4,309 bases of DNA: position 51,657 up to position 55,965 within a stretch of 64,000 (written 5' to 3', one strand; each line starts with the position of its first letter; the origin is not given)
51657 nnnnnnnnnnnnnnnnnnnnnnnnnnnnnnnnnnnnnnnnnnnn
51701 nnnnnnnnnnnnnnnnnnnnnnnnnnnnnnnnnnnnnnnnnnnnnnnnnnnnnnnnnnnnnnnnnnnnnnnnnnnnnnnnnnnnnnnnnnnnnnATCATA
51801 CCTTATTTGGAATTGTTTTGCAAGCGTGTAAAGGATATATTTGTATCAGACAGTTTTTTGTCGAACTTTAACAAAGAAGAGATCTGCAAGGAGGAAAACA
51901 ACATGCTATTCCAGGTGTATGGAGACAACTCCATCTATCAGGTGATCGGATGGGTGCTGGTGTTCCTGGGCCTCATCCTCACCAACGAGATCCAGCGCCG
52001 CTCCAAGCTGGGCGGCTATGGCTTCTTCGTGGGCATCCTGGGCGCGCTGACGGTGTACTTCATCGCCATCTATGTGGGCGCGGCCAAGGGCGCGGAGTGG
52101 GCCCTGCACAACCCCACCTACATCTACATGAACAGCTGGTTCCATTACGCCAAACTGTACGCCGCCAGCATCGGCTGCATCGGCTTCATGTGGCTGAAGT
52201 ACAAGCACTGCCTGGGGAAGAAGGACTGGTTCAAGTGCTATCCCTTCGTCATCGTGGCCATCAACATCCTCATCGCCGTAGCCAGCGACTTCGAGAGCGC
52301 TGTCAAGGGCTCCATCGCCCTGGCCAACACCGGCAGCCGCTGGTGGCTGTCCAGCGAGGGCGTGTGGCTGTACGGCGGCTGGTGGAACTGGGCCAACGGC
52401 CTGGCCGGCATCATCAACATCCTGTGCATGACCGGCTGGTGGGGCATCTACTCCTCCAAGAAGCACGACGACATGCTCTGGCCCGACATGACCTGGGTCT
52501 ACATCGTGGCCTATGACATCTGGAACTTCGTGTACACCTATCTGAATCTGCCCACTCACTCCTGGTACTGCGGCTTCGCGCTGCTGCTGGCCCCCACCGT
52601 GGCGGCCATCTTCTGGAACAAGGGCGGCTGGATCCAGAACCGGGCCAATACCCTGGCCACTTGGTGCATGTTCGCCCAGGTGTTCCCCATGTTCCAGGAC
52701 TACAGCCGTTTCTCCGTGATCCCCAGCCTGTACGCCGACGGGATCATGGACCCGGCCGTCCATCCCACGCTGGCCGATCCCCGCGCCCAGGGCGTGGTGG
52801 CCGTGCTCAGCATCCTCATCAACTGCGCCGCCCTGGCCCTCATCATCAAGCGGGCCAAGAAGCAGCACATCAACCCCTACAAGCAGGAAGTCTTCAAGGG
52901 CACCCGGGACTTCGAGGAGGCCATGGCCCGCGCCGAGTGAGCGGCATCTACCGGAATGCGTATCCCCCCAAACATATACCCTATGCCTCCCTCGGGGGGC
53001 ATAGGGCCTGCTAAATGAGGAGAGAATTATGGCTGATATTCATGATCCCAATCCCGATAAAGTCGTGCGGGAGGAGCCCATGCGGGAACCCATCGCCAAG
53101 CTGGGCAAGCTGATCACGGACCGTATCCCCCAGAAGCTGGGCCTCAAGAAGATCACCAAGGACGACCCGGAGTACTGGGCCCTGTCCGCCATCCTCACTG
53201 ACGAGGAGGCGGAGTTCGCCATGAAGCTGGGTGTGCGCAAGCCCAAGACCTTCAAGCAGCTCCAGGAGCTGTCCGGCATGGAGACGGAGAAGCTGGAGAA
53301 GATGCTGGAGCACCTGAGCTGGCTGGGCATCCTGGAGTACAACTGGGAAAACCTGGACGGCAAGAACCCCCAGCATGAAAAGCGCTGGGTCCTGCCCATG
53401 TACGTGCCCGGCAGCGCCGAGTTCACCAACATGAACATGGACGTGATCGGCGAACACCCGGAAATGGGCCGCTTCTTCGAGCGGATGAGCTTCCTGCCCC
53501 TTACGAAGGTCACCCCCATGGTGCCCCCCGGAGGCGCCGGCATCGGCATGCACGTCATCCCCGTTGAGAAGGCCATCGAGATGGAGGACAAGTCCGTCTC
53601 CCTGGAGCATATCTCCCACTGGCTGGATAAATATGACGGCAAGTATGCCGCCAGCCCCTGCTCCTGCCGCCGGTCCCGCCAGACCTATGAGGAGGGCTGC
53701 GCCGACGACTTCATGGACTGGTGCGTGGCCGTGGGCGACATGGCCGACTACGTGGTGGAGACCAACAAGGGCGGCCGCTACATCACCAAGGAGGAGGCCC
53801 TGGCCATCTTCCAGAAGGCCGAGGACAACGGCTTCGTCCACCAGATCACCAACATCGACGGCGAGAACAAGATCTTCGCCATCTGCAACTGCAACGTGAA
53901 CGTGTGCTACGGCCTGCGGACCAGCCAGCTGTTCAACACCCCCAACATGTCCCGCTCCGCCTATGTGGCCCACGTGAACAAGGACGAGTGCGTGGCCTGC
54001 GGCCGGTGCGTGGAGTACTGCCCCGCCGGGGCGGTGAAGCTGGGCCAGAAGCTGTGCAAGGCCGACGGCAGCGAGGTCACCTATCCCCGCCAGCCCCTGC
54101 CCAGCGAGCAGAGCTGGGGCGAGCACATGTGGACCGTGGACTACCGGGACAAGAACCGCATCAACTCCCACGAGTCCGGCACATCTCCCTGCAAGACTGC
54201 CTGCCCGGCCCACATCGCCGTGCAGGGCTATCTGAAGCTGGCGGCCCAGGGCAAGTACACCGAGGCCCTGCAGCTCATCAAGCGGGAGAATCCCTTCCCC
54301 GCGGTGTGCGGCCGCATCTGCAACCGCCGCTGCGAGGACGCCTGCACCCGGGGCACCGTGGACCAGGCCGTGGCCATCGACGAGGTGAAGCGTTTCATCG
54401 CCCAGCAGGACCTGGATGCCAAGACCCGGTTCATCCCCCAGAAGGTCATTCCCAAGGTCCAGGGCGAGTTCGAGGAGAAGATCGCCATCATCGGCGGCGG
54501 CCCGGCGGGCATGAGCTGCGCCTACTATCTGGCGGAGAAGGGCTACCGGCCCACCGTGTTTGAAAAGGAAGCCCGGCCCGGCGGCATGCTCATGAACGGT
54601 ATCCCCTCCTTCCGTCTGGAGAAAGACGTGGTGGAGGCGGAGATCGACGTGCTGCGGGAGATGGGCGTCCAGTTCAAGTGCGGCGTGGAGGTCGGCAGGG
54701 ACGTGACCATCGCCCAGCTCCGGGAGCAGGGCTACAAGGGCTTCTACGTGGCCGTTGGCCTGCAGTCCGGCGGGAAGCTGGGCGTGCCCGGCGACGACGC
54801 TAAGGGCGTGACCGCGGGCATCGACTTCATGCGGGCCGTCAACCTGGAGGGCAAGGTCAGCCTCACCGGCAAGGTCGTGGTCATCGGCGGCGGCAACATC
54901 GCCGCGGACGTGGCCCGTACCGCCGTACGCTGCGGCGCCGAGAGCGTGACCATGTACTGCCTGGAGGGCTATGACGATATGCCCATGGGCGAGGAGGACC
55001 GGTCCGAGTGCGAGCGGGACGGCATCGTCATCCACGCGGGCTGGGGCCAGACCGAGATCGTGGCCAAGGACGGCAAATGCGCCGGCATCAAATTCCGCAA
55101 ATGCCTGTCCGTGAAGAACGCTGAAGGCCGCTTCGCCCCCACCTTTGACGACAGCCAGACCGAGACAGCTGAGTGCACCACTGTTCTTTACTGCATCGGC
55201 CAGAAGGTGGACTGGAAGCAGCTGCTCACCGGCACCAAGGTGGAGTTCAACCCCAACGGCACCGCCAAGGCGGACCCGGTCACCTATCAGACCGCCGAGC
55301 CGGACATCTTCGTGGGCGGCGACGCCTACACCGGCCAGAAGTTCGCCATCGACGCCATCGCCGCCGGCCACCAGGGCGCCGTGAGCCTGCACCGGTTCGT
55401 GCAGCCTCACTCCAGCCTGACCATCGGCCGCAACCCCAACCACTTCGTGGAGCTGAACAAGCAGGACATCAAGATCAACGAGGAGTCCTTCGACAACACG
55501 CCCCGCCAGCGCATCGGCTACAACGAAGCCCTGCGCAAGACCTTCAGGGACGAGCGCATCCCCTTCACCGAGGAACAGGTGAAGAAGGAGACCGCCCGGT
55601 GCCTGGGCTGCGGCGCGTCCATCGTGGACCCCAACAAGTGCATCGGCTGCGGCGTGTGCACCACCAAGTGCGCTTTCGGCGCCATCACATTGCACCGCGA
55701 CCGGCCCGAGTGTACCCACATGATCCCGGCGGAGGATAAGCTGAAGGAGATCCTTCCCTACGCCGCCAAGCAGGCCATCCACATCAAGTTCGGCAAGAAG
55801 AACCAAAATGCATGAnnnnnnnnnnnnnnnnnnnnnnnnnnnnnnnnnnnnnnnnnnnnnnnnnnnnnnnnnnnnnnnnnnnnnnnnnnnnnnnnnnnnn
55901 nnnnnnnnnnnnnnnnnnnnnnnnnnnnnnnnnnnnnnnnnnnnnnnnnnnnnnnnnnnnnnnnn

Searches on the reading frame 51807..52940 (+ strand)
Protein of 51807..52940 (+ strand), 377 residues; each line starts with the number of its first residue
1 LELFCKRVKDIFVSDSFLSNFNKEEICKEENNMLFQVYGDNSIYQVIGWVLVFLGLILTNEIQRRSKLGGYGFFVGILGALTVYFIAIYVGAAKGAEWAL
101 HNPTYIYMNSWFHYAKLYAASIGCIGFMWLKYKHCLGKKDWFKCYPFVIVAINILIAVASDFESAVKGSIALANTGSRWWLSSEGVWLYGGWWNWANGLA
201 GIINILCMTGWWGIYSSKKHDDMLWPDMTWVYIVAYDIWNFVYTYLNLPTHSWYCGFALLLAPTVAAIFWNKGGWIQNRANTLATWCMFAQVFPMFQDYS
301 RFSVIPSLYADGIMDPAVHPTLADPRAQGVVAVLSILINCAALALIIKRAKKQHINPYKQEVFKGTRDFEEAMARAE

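Call 21: search_protein_families(library=pfam, proteins=[window:51807-52940:+], max_evalue=0.01)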
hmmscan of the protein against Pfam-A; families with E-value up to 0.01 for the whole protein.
window:51807-52940:+ (377 aa): 1 family
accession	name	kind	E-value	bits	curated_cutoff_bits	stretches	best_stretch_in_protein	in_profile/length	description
PF18948.5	DUF5692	-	2.2e-134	447.9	27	1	40-375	2-304/304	Family of unknown function (DUF5692)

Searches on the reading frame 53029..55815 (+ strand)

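Call 21: search_protein_families(library=pfam, proteins=[window:53029-55815:+], max_evalue=0.01)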
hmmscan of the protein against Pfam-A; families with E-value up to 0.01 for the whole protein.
window:53029-55815:+ (928 aa): 26 families (the best 25 are shown)
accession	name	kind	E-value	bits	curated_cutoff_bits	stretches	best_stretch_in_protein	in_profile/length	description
PF07992.20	Pyr_redox_2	-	5.7e-23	82.2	26.1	1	484-780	2-291/291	Pyridine nucleotide-disulphide oxidoreductase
PF14691.11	Fer4_20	-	2e-19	69.9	25.8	1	385-462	29-109/113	Dihydroprymidine dehydrogenase domain II, 4Fe-4S cluster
PF13450.12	NAD_binding_8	-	2e-10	41.2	21.9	1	487-520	1-34/68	NAD(P)-binding Rossmann-like domain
PF00070.33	Pyr_redox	-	8e-10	39.5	22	1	484-521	1-37/82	Pyridine nucleotide-disulphide oxidoreductase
PF13738.12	Pyr_redox_3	-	1.1e-09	38.5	30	2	614-764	165-305/305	Pyridine nucleotide-disulphide oxidoreductase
PF00037.32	Fer4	-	3.1e-09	36.7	21.1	2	315-336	2-23/24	4Fe-4S binding domain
PF01946.23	Thi4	-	6.8e-08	32.5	26.2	1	481-550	16-85/235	Thi4 family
PF01266.30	DAO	-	7.5e-08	32.7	27.9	1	484-519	1-37/353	FAD dependent oxidoreductase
PF12837.12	Fer4_6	-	2.6e-07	30.7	25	2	866-886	4-24/24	4Fe-4S binding domain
PF00890.30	FAD_binding_2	-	7.3e-05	22.6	20.4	1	485-519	2-36/414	FAD binding domain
PF13187.11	Fer4_9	-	0.00011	22.6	27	0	303-335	18-51/52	4Fe-4S dicluster domain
PF12797.12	Fer4_2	-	0.00012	22.3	24.5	2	315-333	4-22/22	4Fe-4S binding domain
PF03486.20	HI0933_like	-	0.00016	21.6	50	1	484-519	2-37/244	HI0933-like protein Rossmann domain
PF13241.12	NAD_binding_7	-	0.0002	22.3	22.1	0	615-646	9-39/104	Putative NAD(P)-binding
PF01593.30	Amino_oxidase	-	0.00021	21.1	19.8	1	493-519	2-28/443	Flavin containing amine oxidoreductase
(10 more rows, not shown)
